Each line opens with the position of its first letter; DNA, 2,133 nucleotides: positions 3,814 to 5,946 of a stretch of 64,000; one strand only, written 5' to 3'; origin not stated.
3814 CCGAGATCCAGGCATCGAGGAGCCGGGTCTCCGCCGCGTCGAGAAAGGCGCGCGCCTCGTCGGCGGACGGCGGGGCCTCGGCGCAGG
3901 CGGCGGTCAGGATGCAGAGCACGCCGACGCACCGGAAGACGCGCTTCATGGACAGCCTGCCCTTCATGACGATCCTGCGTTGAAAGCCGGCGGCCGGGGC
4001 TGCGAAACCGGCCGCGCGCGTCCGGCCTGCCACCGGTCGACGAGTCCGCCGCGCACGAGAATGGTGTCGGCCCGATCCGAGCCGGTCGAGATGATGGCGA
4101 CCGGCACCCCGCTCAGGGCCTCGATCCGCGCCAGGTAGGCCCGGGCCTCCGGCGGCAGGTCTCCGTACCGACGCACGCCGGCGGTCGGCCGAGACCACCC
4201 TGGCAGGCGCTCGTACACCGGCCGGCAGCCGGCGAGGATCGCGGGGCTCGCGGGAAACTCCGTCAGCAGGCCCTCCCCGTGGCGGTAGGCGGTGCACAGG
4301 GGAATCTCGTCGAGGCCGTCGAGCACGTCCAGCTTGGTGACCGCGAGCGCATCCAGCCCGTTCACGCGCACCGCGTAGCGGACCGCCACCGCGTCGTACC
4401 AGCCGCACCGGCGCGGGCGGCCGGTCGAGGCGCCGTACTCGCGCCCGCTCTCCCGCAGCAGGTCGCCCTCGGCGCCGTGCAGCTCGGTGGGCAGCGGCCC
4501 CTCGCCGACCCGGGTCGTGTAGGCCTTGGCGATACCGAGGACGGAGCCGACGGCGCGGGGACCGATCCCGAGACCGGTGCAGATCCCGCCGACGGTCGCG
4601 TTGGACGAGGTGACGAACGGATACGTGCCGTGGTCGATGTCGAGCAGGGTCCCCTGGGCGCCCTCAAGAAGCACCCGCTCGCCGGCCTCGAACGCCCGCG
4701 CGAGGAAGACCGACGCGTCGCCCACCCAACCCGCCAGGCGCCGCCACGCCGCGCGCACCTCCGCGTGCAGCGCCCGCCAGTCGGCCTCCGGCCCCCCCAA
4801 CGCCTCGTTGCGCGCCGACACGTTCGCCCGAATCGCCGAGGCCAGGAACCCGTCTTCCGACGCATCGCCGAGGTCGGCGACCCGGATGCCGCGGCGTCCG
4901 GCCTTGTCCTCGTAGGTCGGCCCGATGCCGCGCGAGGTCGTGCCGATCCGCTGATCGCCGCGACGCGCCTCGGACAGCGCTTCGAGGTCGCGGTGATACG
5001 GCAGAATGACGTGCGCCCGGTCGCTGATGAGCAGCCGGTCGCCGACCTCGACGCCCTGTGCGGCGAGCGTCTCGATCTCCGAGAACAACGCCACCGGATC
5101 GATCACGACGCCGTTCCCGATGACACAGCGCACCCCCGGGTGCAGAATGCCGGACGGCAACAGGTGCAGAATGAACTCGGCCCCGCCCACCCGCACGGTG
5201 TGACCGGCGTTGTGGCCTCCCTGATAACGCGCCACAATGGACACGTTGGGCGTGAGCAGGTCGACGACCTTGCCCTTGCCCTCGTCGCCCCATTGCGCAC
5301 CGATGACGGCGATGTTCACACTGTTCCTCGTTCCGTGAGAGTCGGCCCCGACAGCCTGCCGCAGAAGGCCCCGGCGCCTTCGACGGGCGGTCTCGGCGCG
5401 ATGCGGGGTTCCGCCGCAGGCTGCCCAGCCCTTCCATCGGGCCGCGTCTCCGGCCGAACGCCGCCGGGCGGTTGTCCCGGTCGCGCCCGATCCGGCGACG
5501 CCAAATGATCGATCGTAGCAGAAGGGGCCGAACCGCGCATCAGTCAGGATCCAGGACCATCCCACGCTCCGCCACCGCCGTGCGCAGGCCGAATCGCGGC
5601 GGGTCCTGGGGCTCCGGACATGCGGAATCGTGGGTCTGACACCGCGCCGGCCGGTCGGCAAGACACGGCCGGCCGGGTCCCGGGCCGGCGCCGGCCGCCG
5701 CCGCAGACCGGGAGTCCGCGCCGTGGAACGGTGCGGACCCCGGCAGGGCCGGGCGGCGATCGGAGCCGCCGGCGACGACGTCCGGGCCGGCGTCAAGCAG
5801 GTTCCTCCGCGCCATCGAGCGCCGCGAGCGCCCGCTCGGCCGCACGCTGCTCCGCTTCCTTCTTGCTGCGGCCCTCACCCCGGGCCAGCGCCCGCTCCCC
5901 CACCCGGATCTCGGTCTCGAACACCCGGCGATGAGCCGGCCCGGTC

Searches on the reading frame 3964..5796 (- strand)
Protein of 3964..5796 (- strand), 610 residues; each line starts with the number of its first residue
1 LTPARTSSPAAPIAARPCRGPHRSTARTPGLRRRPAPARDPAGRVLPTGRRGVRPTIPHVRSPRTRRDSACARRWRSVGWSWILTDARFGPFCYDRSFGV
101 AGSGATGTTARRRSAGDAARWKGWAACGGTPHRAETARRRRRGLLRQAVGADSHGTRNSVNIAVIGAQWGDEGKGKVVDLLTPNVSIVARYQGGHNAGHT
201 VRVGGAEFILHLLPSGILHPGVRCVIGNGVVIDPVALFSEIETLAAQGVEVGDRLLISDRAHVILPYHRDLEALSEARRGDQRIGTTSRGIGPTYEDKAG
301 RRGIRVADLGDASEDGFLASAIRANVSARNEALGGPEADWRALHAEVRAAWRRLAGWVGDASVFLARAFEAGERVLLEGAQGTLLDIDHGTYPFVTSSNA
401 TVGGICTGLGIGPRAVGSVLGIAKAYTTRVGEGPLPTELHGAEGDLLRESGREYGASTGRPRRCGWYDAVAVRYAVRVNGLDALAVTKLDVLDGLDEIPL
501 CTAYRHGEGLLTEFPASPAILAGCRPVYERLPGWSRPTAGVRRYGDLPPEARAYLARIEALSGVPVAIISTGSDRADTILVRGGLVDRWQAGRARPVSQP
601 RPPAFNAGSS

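Call 18: search_protein_families(library=pfam, proteins=[window:3964-5796:-], max_evalue=0.001)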
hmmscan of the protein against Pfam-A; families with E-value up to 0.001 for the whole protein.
window:3964-5796:- (610 aa): 1 family
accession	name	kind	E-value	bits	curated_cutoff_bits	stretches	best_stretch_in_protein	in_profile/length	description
PF00709.27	Adenylsucc_synt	-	1.1e-171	571.7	27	1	163-579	1-416/416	Adenylosuccinate synthetase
